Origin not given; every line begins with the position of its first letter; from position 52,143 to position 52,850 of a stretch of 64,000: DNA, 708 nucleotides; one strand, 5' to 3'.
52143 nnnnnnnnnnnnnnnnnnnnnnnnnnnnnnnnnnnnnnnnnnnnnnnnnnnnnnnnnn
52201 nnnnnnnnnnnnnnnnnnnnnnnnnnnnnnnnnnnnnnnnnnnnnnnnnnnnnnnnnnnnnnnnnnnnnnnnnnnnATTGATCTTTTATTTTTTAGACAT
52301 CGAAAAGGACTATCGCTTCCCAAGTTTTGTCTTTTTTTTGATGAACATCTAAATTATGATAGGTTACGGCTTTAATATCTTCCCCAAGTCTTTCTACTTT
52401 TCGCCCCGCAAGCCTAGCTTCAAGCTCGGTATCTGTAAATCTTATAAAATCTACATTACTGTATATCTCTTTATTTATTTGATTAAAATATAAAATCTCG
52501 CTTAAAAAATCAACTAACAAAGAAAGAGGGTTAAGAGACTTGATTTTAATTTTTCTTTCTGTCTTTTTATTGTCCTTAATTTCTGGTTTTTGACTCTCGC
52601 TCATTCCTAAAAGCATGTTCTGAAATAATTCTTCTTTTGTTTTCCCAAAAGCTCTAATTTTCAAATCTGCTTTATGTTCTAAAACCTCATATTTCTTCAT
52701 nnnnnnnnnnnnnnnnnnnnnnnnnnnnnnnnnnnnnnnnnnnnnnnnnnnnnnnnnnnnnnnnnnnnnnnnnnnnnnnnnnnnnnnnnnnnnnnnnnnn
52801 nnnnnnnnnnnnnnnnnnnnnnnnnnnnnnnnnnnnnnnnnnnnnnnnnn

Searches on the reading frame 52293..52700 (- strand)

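Call 77: search_protein_families(library=pfam, proteins=[window:52293-52700:-], max_evalue=0.0001)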
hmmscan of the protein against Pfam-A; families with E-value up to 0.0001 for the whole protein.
window:52293-52700:- (135 aa): 1 family
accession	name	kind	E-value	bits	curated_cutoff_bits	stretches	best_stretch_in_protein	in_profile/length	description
PF01951.21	Archease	-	2.7e-29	102.6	25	1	4-135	1-136/136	Archease protein family (MTH1598/TM1083)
